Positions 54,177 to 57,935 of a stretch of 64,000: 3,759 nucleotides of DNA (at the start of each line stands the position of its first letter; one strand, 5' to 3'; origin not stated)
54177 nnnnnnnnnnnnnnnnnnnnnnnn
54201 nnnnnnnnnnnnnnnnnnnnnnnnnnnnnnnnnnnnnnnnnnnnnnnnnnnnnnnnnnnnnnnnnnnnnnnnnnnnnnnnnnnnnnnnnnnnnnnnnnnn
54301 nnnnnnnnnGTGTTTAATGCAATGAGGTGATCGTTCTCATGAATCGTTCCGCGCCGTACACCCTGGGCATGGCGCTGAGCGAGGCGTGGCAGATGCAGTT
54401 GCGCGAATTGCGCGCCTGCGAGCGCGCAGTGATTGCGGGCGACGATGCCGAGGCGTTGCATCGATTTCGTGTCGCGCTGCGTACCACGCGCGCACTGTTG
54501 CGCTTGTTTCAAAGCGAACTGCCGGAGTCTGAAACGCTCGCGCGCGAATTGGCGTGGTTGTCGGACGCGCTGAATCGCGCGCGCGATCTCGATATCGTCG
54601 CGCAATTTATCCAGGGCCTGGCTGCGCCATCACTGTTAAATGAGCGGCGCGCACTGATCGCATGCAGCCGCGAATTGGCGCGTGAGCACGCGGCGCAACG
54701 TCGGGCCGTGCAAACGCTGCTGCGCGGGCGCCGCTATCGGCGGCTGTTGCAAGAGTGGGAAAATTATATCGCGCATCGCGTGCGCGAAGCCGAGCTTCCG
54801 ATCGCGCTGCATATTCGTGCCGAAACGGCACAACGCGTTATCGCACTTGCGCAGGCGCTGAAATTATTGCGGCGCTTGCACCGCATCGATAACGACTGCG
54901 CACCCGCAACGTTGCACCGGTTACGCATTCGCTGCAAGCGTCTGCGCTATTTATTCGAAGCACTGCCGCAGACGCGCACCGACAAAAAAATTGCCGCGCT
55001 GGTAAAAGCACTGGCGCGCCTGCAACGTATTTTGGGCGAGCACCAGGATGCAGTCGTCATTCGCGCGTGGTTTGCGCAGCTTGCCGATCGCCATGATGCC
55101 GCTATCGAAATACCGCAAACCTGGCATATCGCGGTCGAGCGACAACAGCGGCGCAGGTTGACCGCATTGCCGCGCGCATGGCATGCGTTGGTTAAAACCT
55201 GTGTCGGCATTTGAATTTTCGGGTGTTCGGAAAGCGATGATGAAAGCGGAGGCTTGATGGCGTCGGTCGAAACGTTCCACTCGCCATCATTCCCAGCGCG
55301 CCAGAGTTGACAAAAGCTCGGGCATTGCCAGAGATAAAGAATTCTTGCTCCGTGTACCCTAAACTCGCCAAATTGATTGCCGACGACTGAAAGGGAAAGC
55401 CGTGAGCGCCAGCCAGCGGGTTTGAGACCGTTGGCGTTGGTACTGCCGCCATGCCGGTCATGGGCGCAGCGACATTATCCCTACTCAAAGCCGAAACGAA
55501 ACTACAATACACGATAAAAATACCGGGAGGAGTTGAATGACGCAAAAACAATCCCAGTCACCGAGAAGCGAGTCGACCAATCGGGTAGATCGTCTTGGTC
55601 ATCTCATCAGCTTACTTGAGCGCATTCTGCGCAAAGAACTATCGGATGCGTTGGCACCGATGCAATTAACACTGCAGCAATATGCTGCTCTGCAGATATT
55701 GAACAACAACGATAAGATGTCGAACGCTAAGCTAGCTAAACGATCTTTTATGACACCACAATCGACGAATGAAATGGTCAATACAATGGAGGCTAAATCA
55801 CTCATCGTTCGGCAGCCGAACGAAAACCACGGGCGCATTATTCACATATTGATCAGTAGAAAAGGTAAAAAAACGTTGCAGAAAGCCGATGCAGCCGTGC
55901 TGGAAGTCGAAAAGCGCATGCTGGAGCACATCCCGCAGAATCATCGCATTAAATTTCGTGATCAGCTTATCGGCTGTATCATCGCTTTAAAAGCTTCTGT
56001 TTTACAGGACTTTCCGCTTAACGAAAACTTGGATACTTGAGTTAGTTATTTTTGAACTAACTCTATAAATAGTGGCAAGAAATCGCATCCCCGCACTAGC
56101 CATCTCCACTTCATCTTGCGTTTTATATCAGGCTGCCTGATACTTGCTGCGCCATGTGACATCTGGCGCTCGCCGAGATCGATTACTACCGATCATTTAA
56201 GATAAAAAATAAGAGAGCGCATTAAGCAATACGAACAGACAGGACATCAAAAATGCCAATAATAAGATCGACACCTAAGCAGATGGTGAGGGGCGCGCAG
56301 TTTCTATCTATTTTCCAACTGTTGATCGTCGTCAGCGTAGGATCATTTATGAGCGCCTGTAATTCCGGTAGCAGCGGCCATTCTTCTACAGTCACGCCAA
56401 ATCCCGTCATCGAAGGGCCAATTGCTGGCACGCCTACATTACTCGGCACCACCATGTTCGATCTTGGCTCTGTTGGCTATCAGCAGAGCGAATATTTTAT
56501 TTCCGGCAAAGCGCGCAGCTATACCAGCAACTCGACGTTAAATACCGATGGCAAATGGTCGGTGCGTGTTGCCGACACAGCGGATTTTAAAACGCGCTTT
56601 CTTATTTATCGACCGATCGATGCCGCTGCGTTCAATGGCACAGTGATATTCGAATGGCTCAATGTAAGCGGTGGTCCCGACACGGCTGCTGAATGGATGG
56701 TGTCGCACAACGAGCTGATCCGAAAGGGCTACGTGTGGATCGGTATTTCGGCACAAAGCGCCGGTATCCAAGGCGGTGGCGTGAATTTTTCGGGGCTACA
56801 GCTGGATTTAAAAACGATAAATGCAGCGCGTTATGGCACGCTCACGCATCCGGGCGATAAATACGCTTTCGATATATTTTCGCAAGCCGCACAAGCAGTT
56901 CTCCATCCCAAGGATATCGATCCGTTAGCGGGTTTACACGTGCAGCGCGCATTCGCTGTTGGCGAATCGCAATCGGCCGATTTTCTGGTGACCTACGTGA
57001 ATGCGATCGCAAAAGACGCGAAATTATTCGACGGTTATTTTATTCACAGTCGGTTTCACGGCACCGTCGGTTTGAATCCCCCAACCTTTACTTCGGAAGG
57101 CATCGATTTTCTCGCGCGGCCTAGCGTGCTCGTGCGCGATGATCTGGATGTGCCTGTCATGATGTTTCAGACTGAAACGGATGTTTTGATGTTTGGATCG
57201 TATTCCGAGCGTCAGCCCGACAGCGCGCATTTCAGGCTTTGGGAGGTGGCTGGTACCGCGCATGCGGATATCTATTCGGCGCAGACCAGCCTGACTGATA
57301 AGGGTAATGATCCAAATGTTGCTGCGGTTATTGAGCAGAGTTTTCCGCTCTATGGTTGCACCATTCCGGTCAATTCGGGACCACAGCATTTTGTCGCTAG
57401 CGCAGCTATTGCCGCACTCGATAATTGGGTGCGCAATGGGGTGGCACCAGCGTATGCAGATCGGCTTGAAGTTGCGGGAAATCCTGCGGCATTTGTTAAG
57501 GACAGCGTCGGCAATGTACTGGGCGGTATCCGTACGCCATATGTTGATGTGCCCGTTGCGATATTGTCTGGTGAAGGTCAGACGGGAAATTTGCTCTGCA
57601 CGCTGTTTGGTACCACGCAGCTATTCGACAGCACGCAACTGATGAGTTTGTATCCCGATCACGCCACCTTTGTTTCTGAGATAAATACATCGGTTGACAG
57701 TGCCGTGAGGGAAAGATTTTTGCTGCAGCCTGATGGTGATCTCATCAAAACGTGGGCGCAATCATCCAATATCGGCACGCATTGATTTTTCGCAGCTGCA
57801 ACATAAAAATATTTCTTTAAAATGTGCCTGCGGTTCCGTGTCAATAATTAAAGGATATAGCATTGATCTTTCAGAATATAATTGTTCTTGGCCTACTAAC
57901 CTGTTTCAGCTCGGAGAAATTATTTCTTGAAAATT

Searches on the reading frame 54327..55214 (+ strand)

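Call 53: search_protein_families(library=pfam, proteins=[window:54327-55214:+], max_evalue=0.00001)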
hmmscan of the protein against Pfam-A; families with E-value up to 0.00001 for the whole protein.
window:54327-55214:+ (295 aa): 1 family
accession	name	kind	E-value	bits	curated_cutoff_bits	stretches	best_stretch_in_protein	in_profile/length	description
PF05235.19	CHAD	-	1e-42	147.1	25.6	1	20-249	2-227/228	CHAD domain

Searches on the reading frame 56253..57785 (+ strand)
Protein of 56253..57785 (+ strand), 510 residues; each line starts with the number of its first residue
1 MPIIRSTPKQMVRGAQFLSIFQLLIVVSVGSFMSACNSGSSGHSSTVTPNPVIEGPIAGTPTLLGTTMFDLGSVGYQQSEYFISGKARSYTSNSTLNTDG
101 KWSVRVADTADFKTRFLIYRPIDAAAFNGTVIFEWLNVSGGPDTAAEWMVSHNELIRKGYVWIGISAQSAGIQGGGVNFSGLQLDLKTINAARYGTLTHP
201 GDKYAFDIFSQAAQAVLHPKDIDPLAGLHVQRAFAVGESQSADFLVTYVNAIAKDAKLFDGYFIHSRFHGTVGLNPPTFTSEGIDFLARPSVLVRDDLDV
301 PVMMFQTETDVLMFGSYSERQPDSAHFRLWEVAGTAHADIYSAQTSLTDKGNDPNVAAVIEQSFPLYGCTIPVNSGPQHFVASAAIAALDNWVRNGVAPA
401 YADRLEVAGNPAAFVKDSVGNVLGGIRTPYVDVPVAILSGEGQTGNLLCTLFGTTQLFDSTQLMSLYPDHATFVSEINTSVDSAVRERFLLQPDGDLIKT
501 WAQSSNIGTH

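Call 53: search_protein_families(library=pfam, proteins=[window:56253-57785:+], max_evalue=0.00001)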
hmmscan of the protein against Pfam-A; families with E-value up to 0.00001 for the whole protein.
window:56253-57785:+ (510 aa): 1 family
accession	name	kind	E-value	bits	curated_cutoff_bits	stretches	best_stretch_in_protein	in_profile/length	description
PF20091.5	Abhydrolase_10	-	4e-143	477.9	23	1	54-497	2-426/429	Alpha/beta hydrolase domain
